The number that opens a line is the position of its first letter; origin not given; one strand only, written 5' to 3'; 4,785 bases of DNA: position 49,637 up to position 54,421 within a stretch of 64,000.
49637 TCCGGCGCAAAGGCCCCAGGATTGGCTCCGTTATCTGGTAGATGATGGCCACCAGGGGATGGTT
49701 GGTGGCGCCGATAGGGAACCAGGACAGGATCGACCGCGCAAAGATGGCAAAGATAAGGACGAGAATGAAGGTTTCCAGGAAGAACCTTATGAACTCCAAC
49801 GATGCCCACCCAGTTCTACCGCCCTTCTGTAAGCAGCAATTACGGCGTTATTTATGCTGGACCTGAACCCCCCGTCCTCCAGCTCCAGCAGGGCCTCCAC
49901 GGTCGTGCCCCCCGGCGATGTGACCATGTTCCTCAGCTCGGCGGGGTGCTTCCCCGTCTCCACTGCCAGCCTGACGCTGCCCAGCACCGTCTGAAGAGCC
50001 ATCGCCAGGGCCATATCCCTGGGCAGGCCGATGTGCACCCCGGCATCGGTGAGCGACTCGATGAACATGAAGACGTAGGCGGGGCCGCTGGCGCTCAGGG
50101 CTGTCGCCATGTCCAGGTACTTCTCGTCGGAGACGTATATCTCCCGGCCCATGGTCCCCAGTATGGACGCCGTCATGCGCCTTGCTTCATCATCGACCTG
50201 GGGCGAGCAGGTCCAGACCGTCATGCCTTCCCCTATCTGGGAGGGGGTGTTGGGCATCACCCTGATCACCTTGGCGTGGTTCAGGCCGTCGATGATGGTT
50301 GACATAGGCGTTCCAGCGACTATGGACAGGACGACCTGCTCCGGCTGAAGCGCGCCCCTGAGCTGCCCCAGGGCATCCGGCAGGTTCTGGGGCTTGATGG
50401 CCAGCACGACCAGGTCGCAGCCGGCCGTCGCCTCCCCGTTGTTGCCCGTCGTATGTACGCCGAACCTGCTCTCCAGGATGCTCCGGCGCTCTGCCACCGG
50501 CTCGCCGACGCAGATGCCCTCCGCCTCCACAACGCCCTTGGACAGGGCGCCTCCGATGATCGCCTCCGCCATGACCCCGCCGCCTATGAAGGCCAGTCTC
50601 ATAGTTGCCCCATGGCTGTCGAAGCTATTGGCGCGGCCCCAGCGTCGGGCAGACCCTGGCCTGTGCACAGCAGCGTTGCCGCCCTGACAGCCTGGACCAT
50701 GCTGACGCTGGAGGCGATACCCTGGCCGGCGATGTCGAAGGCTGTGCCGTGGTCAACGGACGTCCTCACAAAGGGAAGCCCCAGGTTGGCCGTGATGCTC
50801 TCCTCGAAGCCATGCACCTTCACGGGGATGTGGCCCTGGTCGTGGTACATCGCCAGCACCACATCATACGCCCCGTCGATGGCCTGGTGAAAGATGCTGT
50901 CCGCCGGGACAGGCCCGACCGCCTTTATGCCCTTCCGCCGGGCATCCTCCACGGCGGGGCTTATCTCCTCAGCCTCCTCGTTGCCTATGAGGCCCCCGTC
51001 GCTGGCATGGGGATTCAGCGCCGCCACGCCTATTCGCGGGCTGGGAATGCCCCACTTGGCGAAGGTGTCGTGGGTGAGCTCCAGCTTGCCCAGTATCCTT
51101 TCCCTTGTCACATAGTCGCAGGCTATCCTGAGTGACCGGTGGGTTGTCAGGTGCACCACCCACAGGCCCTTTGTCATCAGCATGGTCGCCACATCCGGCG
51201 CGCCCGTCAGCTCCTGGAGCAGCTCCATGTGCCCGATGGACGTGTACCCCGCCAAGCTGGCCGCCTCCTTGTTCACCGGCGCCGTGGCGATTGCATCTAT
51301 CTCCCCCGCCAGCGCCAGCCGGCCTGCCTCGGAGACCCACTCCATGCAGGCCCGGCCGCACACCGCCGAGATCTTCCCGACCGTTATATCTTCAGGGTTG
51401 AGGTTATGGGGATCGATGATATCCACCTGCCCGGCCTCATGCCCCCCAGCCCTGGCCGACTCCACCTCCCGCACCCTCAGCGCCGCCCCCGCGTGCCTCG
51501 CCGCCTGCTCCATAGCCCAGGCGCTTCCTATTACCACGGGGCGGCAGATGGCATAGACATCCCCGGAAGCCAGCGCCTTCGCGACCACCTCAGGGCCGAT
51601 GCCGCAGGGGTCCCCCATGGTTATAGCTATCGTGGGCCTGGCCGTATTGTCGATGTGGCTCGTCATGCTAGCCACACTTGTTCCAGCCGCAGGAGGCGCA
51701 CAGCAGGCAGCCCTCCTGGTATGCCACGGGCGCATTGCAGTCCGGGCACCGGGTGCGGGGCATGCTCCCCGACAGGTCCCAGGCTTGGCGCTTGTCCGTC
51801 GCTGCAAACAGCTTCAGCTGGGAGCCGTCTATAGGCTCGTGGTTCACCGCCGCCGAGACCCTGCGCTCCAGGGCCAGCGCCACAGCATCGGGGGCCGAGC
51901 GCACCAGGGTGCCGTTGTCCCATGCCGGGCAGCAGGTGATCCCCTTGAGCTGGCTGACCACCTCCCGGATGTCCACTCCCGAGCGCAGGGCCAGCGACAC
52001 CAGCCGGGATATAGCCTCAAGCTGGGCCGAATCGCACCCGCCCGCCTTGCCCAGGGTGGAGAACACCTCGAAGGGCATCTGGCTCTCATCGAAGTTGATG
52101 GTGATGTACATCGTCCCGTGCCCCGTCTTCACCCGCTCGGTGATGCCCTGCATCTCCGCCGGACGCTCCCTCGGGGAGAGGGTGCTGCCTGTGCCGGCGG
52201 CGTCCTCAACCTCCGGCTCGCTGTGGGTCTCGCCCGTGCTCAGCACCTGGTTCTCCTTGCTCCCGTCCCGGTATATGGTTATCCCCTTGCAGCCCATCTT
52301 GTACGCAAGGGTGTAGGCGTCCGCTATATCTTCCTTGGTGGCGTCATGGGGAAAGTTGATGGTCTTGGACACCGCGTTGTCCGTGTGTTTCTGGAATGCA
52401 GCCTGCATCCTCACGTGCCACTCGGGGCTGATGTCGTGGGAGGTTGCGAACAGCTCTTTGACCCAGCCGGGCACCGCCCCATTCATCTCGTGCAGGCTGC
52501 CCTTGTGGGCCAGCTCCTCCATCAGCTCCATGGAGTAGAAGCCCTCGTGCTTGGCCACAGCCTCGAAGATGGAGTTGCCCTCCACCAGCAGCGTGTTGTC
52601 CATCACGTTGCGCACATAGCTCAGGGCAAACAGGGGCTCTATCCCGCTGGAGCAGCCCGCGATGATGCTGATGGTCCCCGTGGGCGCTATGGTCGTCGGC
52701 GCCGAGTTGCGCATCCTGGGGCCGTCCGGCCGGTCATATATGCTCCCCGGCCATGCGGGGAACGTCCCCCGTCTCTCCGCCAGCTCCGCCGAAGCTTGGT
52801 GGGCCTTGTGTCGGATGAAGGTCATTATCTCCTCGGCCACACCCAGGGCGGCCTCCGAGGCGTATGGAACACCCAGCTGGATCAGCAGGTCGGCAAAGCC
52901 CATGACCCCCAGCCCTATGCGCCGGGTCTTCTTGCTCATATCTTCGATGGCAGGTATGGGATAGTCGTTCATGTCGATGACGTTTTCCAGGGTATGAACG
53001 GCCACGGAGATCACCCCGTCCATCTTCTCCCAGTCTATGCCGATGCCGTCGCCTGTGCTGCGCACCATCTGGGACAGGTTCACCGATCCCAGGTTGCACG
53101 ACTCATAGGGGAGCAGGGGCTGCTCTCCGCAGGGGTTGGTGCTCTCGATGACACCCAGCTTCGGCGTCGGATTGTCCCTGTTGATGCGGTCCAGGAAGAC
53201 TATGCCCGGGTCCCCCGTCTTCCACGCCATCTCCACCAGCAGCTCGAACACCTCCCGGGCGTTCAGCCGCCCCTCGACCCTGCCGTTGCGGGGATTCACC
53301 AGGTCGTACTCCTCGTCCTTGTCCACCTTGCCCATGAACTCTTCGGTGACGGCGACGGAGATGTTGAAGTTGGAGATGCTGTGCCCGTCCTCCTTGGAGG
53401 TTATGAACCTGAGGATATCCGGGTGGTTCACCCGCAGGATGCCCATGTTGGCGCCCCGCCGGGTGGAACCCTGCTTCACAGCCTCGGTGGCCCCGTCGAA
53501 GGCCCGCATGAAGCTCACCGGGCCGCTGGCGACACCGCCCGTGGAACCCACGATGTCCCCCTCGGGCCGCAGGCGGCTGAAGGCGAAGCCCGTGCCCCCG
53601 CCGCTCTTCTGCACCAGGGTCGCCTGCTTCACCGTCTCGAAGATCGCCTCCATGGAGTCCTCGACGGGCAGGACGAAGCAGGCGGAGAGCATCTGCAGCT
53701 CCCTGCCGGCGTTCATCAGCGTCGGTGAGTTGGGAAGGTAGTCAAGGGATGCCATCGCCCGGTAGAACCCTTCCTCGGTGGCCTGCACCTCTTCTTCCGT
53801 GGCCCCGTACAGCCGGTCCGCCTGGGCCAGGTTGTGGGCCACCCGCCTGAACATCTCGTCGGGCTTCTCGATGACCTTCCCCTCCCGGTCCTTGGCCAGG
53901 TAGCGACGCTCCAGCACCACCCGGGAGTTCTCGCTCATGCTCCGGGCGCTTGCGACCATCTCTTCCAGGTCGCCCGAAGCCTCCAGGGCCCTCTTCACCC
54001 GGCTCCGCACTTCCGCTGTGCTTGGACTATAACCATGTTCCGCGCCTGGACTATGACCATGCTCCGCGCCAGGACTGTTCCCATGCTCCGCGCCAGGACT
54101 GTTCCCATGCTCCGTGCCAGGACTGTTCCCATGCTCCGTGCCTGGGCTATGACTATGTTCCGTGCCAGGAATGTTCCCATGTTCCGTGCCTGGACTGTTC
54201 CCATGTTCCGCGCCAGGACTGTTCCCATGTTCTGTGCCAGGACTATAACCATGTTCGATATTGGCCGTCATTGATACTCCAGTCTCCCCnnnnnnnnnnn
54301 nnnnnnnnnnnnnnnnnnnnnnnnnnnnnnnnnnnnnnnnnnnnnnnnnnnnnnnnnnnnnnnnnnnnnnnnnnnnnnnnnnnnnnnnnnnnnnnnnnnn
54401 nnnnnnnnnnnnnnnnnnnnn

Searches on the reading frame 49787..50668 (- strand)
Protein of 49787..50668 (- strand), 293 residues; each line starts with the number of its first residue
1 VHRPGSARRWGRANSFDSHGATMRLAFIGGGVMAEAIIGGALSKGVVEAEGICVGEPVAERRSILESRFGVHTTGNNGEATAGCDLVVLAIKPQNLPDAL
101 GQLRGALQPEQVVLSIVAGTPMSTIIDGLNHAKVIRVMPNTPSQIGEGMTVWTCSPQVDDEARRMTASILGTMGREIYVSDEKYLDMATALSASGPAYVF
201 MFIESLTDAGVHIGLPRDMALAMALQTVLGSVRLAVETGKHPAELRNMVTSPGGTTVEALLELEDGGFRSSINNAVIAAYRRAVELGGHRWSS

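Call 91: search_protein_families(library=pfam, proteins=[window:49787-50668:-], max_evalue=0.00001)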
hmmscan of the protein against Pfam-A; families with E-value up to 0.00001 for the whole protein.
window:49787-50668:- (293 aa): 2 families
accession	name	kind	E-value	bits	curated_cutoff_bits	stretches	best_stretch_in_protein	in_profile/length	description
PF14748.11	P5CR_dimer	-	1.5e-39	134.9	25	1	182-286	1-105/105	Pyrroline-5-carboxylate reductase dimerisation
PF03807.23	F420_oxidored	-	4.1e-17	63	21.6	1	24-119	1-94/94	NADP oxidoreductase coenzyme F420-dependent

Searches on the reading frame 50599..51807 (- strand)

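Call 91: search_protein_families(library=pfam, proteins=[window:50599-51807:-], max_evalue=0.00001)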
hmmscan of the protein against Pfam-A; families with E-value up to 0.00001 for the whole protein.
window:50599-51807:- (402 aa): 1 family
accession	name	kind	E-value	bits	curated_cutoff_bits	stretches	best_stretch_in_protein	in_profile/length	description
PF04166.17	PdxA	-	1.2e-101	340.4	27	1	87-377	2-286/286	Pyridoxal phosphate biosynthetic protein PdxA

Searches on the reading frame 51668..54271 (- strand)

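Call 91: search_protein_families(library=pfam, proteins=[window:51668-54271:-], max_evalue=0.00001)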
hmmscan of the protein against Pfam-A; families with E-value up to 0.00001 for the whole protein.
window:51668-54271:- (867 aa): 3 families
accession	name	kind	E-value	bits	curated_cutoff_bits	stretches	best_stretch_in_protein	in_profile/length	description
PF02867.20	Ribonuc_red_lgC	-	2.5e-131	439.3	23.9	1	196-667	1-523/523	Ribonucleotide reductase, barrel domain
PF00317.26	Ribonuc_red_lgN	-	5.5e-23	81.3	28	1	112-192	3-76/77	Ribonucleotide reductase, all-alpha domain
PF12637.14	TSCPD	-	1.8e-22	79.8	22.8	1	712-803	5-86/88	TSCPD domain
